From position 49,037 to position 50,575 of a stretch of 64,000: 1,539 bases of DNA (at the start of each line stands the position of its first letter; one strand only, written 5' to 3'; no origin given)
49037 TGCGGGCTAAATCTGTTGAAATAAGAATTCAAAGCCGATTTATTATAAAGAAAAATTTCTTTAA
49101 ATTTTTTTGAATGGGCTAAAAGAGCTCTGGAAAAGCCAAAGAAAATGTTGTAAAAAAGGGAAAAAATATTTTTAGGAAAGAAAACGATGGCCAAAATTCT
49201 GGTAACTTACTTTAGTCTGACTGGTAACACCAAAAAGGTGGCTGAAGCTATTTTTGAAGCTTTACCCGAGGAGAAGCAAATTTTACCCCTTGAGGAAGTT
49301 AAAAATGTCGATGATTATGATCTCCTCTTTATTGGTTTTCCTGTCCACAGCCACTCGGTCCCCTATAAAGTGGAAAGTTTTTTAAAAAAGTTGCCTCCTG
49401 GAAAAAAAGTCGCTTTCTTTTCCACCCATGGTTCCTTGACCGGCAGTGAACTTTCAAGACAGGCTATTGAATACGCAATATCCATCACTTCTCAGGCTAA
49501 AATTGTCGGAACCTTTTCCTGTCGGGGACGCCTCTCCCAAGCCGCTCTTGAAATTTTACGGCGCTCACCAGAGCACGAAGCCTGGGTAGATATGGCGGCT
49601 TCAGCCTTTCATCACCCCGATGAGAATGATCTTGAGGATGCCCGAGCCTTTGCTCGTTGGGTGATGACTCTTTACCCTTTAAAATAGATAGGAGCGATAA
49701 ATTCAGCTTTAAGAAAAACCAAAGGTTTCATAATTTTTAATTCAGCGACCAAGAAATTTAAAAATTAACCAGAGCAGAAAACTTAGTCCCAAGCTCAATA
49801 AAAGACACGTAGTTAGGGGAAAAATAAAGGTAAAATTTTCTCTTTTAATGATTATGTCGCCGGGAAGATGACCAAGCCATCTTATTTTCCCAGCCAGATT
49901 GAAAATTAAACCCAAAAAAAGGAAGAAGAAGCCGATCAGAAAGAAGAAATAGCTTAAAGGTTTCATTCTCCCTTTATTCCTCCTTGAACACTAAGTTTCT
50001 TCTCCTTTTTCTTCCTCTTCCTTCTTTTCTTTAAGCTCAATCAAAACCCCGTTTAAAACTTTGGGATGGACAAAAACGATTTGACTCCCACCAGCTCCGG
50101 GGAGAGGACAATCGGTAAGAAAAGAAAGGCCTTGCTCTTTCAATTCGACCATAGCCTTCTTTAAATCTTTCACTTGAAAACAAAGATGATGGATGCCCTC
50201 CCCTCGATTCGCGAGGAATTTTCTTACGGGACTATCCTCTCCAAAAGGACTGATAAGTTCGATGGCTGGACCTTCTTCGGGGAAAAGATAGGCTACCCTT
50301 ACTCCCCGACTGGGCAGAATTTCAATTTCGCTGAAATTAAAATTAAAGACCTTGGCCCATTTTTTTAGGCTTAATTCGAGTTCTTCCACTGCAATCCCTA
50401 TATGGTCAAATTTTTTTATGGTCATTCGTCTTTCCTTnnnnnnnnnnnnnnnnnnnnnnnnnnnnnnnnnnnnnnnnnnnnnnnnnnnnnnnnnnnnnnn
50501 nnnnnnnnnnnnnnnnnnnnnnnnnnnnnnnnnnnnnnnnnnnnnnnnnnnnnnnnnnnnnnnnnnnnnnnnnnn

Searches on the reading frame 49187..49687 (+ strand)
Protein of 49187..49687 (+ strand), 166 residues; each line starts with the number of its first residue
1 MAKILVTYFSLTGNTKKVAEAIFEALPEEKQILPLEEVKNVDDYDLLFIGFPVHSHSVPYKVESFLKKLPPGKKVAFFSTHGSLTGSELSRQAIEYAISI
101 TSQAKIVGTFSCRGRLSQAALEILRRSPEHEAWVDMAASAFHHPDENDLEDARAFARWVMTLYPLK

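Call 3: search_protein_families(library=pfam, proteins=[window:49187-49687:+], max_evalue=0.1)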
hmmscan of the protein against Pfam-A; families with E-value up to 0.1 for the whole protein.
window:49187-49687:+ (166 aa): 6 families
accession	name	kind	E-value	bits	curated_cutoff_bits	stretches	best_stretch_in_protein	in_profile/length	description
PF12641.12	Flavodoxin_3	-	8.9e-30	104.1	27.5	1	5-156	1-159/160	Flavodoxin domain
PF12724.12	Flavodoxin_5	-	9.1e-12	45.9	27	1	5-126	1-128/145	Flavodoxin domain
PF12682.12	Flavodoxin_4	-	1.7e-09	37.8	24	1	36-84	66-115/155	Flavodoxin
PF00258.30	Flavodoxin_1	-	0.00052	20.6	25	1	6-61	1-64/143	Flavodoxin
PF03358.20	FMN_red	-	0.0026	17.8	24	1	39-92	66-127/152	NADPH-dependent FMN reductase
PF02525.22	Flavodoxin_2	-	0.0082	16.3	27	1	25-68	58-102/198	Flavodoxin-like fold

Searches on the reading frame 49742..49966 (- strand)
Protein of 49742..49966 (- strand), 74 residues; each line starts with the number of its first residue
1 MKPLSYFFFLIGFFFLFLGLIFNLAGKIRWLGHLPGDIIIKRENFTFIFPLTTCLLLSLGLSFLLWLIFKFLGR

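Call 95: search_protein_families(library=pfam, proteins=[window:49742-49966:-], max_evalue=0.0001)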
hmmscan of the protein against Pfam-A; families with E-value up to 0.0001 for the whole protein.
window:49742-49966:- (74 aa): 1 family
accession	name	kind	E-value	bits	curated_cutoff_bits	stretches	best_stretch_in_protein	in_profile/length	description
PF11146.13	DUF2905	-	1.2e-19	70.8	22.2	1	8-68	4-64/64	Protein of unknown function (DUF2905)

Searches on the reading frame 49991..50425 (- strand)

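Call 95: search_protein_families(library=pfam, proteins=[window:49991-50425:-], max_evalue=0.0001)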
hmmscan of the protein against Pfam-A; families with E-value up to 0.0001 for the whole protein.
window:49991-50425:- (144 aa): 3 families
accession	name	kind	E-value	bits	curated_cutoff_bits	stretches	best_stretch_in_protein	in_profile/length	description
PF13669.12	Glyoxalase_4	-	1.2e-21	77.4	27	1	7-118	1-109/109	Glyoxalase/Bleomycin resistance protein/Dioxygenase superfamily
PF00903.31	Glyoxalase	-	1.1e-10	42.4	20.6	1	5-118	1-111/121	Glyoxalase/Bleomycin resistance protein/Dioxygenase superfamily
PF13468.12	Glyoxalase_3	-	4.3e-05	24.1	25.1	1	6-108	1-108/176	Glyoxalase-like domain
